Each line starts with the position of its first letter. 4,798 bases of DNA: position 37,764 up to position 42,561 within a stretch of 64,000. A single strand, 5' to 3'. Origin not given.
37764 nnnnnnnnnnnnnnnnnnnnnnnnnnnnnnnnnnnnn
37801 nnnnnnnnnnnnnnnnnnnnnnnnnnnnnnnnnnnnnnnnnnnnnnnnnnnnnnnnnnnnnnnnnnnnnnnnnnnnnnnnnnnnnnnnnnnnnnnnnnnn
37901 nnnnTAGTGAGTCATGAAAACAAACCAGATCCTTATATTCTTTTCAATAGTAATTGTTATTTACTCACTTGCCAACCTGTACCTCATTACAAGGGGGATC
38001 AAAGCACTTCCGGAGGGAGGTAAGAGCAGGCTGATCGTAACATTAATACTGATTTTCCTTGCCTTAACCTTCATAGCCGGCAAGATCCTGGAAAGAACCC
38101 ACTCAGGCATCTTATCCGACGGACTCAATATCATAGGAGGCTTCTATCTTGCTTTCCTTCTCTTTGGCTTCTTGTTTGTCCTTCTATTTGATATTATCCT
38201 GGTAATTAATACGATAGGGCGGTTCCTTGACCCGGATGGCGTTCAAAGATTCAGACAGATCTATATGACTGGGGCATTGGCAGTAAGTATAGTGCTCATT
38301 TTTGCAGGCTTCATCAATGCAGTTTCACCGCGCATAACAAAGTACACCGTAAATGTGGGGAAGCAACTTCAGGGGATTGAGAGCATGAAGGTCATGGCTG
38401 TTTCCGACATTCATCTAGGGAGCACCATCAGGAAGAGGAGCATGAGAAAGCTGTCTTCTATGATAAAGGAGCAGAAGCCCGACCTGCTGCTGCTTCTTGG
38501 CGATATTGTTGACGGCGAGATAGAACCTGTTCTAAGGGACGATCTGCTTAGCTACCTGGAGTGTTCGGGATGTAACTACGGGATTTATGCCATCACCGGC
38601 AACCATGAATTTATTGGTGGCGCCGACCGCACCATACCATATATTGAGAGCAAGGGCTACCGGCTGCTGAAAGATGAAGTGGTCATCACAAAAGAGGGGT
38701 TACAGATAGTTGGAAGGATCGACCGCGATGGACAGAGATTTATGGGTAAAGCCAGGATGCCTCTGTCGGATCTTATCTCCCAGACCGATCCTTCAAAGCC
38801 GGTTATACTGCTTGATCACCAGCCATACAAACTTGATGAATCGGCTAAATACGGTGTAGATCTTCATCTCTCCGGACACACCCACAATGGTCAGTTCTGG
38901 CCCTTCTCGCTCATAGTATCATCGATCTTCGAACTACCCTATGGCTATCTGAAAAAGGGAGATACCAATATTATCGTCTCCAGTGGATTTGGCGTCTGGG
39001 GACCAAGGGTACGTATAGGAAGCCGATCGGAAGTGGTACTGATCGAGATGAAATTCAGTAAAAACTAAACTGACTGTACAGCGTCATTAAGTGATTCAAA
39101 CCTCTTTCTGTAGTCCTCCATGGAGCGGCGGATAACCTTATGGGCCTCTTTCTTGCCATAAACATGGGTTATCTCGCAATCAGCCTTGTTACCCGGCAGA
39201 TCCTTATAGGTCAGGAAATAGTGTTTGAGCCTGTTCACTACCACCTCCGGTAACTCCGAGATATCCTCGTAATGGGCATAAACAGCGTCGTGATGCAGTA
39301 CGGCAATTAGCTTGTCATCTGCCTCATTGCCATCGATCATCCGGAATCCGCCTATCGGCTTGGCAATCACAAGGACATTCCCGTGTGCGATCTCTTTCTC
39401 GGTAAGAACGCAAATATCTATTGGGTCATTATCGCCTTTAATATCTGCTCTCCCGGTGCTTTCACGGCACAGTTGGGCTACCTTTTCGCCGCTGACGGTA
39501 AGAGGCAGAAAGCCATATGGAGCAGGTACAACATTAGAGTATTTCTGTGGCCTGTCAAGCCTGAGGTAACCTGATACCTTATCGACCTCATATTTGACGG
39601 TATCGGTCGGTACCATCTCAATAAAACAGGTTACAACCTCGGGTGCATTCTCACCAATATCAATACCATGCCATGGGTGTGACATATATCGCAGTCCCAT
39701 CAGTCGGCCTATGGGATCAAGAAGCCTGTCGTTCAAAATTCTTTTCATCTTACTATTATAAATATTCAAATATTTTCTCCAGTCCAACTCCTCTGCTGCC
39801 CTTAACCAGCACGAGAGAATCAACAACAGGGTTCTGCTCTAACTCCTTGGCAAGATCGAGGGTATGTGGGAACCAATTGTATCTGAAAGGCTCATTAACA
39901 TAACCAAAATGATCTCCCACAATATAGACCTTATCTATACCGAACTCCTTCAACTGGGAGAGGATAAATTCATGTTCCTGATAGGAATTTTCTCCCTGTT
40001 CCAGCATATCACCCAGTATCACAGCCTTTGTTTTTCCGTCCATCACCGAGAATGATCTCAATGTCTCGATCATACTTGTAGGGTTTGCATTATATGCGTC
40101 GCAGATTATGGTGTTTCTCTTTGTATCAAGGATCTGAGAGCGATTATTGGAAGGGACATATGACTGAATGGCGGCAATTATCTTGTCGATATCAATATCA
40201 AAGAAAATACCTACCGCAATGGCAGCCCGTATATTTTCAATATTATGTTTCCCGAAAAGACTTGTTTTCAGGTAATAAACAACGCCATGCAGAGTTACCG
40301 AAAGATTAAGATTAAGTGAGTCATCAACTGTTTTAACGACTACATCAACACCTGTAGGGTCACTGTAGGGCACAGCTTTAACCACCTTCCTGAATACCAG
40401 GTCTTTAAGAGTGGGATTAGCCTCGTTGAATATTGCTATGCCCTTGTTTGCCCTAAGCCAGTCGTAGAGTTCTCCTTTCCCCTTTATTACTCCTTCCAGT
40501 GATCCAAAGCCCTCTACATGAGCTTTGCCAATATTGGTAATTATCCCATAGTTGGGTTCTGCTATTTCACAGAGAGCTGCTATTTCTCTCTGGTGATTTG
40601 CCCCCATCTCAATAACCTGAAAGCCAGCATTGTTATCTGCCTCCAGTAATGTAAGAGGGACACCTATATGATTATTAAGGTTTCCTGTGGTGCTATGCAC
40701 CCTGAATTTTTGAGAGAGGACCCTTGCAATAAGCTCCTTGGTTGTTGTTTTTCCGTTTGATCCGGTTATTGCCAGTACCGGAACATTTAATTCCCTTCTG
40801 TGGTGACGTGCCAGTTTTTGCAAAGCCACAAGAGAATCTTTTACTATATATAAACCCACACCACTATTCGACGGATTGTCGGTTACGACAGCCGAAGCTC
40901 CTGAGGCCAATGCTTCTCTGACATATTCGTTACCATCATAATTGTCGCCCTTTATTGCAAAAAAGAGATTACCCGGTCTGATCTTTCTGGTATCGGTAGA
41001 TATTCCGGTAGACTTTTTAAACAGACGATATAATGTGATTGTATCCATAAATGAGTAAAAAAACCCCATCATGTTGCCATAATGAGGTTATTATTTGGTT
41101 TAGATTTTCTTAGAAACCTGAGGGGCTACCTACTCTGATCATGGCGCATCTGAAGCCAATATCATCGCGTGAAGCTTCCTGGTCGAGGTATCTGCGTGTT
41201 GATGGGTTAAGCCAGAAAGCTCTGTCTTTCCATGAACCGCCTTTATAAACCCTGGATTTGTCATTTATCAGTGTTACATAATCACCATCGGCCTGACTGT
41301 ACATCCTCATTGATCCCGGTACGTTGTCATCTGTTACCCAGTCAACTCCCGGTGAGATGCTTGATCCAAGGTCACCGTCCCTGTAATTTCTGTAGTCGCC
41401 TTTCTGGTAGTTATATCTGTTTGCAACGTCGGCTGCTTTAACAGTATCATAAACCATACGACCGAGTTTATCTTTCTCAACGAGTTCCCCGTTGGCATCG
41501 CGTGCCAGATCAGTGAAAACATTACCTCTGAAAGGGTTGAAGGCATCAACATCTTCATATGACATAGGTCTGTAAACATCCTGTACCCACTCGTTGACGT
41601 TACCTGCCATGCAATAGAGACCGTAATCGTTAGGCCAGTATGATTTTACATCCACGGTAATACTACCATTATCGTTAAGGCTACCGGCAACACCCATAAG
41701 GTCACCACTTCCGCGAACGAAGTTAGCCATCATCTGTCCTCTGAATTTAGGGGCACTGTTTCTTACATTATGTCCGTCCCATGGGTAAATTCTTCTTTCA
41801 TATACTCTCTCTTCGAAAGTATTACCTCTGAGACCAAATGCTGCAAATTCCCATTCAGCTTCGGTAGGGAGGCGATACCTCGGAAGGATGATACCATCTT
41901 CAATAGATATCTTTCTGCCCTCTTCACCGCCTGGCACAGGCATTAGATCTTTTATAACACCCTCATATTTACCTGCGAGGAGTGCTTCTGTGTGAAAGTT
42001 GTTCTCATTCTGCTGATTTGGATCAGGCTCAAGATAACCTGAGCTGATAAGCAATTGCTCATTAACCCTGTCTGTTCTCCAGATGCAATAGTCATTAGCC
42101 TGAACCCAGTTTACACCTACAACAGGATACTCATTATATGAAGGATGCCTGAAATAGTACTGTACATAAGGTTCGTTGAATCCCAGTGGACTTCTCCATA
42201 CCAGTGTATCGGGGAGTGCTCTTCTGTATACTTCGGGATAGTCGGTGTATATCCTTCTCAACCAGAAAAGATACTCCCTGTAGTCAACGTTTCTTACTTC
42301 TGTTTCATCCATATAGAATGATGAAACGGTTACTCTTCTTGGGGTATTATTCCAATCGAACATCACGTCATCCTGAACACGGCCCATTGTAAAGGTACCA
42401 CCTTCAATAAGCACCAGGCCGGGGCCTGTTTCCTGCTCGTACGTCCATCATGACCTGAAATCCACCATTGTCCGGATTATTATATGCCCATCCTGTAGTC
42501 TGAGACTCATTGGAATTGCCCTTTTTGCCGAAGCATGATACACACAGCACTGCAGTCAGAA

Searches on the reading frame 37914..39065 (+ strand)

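Call 70: search_protein_families(library=pfam, proteins=[window:37914-39065:+], max_evalue=0.00001)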
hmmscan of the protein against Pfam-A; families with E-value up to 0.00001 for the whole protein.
window:37914-39065:+ (384 aa): 1 family
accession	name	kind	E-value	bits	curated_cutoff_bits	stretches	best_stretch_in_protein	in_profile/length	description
PF00149.33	Metallophos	-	4.5e-15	57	21.5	1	158-325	1-190/191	Calcineurin-like phosphoesterase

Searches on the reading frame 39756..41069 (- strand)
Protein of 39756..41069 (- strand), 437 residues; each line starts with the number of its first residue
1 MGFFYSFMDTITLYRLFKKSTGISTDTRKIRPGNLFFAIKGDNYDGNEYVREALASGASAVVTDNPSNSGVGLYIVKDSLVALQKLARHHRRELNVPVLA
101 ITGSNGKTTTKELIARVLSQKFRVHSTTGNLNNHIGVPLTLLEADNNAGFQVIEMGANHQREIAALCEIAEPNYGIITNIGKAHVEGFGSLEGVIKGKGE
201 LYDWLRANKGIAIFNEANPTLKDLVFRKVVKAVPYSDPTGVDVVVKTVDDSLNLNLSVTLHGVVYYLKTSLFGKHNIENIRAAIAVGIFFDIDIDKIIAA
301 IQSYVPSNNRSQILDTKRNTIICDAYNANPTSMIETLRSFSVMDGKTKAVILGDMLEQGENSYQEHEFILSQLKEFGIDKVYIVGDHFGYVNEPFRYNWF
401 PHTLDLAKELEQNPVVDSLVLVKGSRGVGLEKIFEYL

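Call 70: search_protein_families(library=pfam, proteins=[window:39756-41069:-], max_evalue=0.00001)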
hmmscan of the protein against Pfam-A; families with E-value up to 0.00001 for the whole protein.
window:39756-41069:- (437 aa): 3 families
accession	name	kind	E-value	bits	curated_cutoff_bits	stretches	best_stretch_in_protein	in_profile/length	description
PF08245.18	Mur_ligase_M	-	2.2e-41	142.5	24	1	101-286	1-199/200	Mur ligase middle domain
PF02875.26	Mur_ligase_C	-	1.6e-12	48.8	28.4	1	310-387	2-78/127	Mur ligase, glutamate ligase domain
PF01225.30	Mur_ligase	-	1.1e-08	35.8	21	1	21-98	3-80/95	Mur ligase family, catalytic domain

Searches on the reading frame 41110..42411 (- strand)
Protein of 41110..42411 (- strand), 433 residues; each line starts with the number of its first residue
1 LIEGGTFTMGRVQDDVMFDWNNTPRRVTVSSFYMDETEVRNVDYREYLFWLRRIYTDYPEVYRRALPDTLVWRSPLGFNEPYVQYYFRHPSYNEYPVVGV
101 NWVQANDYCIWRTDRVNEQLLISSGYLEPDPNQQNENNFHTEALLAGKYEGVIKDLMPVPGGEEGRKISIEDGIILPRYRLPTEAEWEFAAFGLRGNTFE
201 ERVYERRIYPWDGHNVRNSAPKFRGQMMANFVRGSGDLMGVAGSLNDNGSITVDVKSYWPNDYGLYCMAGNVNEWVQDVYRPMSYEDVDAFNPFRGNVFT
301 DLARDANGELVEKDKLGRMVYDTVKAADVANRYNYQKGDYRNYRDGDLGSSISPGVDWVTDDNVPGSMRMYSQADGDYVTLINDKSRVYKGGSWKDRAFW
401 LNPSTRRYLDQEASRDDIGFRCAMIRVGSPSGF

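Call 70: search_protein_families(library=pfam, proteins=[window:41110-42411:-], max_evalue=0.00001)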
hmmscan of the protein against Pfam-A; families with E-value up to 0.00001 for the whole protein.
window:41110-42411:- (433 aa): 1 family
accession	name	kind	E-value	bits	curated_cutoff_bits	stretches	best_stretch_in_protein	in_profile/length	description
PF03781.23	FGE-sulfatase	-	5.2e-35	121.8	23.3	1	1-289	7-206/255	Sulfatase-modifying factor enzyme 1-like domain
